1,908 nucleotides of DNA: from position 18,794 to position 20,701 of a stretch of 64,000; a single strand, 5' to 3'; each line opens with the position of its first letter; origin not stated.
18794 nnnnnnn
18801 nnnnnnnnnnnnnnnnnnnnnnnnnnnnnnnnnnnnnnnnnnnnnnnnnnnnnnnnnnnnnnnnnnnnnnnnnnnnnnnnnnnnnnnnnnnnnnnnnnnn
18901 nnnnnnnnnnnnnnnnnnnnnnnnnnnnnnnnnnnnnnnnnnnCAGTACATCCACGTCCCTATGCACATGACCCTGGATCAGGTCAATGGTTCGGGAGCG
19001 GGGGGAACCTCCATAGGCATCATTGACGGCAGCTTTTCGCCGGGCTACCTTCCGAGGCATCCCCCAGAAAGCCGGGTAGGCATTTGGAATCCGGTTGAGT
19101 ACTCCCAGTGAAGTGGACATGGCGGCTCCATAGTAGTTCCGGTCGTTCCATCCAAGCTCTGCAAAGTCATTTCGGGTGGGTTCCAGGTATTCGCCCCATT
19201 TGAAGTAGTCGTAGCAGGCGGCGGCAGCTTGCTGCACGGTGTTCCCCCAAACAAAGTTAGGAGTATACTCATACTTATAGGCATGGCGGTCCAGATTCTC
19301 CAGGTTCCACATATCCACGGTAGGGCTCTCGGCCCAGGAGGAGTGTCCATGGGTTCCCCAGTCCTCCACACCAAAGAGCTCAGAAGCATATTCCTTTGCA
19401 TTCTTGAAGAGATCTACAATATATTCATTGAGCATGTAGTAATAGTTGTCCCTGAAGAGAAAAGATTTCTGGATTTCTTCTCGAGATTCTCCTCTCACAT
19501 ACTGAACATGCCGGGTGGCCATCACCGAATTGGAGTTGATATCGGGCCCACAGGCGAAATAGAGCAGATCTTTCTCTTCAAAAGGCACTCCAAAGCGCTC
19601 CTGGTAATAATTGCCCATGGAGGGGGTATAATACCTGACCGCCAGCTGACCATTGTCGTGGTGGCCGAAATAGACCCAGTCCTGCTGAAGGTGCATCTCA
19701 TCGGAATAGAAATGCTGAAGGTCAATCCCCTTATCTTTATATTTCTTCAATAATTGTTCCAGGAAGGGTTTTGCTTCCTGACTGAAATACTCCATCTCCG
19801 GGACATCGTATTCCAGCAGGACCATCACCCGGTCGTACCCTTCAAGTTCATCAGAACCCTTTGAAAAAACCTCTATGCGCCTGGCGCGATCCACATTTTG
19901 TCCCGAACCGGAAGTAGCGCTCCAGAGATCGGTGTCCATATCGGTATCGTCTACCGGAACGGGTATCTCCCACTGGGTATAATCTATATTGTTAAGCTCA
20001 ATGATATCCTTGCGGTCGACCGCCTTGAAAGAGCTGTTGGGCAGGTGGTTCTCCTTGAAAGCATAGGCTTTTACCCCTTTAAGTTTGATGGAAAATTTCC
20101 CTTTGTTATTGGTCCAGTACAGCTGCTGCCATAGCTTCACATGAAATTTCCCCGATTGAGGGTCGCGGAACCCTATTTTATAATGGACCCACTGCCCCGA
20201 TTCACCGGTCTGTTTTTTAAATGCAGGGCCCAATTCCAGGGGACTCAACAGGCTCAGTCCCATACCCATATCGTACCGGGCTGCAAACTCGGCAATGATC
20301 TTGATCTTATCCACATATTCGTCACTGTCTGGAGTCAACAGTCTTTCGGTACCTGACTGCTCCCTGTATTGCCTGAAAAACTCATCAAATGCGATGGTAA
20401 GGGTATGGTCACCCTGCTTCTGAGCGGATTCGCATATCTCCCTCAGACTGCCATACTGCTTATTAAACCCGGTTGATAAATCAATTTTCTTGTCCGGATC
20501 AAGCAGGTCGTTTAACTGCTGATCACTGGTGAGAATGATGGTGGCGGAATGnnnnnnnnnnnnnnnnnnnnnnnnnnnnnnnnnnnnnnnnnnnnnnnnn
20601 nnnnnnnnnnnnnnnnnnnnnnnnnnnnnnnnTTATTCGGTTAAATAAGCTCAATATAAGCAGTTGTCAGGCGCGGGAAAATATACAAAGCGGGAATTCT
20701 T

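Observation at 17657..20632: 991-aa secreted protein of an unrecognised family flanked by a sulfatase and a GH106-like gene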

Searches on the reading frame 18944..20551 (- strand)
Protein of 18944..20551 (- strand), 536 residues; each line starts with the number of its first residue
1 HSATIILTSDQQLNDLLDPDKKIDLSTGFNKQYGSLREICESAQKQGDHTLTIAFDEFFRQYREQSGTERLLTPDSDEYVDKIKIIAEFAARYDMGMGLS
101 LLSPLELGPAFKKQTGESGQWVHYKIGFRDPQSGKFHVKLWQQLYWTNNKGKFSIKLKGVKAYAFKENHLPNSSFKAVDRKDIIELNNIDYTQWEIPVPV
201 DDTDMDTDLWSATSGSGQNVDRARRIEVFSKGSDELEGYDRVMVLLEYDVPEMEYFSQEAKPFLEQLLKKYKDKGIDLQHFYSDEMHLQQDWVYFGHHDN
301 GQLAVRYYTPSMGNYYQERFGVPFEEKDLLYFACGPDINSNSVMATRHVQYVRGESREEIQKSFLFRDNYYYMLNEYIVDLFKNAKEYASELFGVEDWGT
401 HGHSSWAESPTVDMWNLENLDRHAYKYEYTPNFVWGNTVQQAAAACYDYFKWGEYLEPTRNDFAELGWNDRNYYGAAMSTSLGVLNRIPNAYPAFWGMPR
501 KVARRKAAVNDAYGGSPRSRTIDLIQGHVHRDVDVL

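Call 77: predict_structure(alignment_id=A4)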
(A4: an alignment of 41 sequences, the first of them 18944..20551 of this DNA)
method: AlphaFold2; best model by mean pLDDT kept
length: 536 residues; sequences in the alignment: 41
mean_pLDDT: 79.7   pTM: 0.82
mean pLDDT of the five models: 79.7, 79.7, 79.2, 78.6, 77.5
residues with pLDDT >= 90: 232; 70-90: 153; 50-70: 110; < 50: 41
segments of 3 or more residues with pLDDT < 50: 200-219, 341-345, 420-427, 429-431
pLDDT, mean of each block of 10 residues (from residue 1): 87 95 89 95 92 88 74 87 97 94 81 91 93 92 83 88 94 90 94 75 41 40 86 85 95 92 95 93 76 69 86 97 96 76 57 95 94 91 93 84 61 51 45 58 77 76 53 64 70 62 72 66 67 53
secondary structure, 60 per line:
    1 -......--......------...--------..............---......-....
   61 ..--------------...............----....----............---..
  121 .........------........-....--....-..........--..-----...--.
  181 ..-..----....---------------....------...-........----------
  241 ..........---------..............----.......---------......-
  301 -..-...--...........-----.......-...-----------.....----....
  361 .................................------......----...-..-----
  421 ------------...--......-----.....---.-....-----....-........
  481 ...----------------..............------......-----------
elements in order: E2-7 H10-15 E22-24 E33-35 H36-46 E50-55 H57-62 H77-91 E96-99 H104-115 E119-129 E136-143 E145-148 E151-154 E156-165 E175-177 E190-193 H209-212 E223-230 E241-250 H260-273 E278-284 H294-297 E305-307 H310-320 H326-332 E334-336 E348-352 H357-393 E400-405 E433-435 H438-443 H449-453 E459-462 H468-471 H473-483 H500-513 H520-525

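Call 79: fold_search(model_id=the predicted structure, library=pdb)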
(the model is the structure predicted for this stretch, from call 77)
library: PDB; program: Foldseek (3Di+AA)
matches with E <= 10: 1035; with E <= 0.001: 3
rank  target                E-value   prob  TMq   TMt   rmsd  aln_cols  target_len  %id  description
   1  6q2f                  2.2e-05  1.00  0.30  0.17  14.3       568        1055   11  Structure of Rhamnosidase from Novosphingobium sp. PP1Y (released 2019-11-27)
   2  5mqm                  2.8e-05  1.00  0.28  0.16  15.7       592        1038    9  Glycoside hydrolase BT_0986 (released 2017-03-22)
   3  5mwk_A                6.3e-05  0.99  0.28  0.16  17.5       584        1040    9  Glycoside hydrolase BT_0986 (released 2017-03-22)
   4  3k8k_B                1.2e-03  0.47  0.18  0.15  22.6       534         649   10  Crystal structure of SusG (released 2010-03-02)
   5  3k8l_A                6.2e-03  0.41  0.19  0.16  23.0       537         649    7  Crystal structure of SusG-D498N mutant with maltoheptaose (released 2010-03-02)
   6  6bs6_A                7.3e-03  0.35  0.19  0.17  22.7       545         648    8  SusG with mixed linkage amylosaccharide (released 2018-01-24)
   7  4i0w_D                1.4e-02  0.21  0.10  0.11  16.4       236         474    8  Structure of the Clostridium Perfringens CspB protease (released 2013-04-03)
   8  3k8k_A                3.3e-02  0.18  0.18  0.16  22.6       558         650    9  Crystal structure of SusG (released 2010-03-02)
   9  1e3x                  4.4e-02  0.41  0.17  0.18  18.4       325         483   11  Native structure of chimaeric amylase from B. amyloliquefaciens and B. licheniformis at 1.92A (released 2001-06-21)
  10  1vjs                  4.6e-02  0.33  0.17  0.19  18.2       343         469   10  STRUCTURE OF ALPHA-AMYLASE PRECURSOR (released 1997-03-12)
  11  6agz_B                5.2e-02  0.28  0.16  0.20  11.3       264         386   12  Crystal structure of Old Yellow Enzyme from Pichia sp. AKU4542 (released 2019-06-26)
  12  6y2k                  6.9e-02  0.72  0.28  0.24  11.3       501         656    8  Crystal structure of beta-galactosidase from the psychrophilic Marinomonas ef1 (released 2020-05-20)
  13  6toy                  7.3e-02  0.38  0.17  0.19  18.4       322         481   11  Crystal structure of Bacillus paralicheniformis wild-type alpha-amylase (released 2020-10-14)
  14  5m7r_A                7.7e-02  0.84  0.09  0.10   7.6        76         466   16  Structure of human O-GlcNAc hydrolase (released 2017-03-29)
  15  5m7r_B                1.0e-01  0.75  0.10  0.11   7.5        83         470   16  Structure of human O-GlcNAc hydrolase (released 2017-03-29)
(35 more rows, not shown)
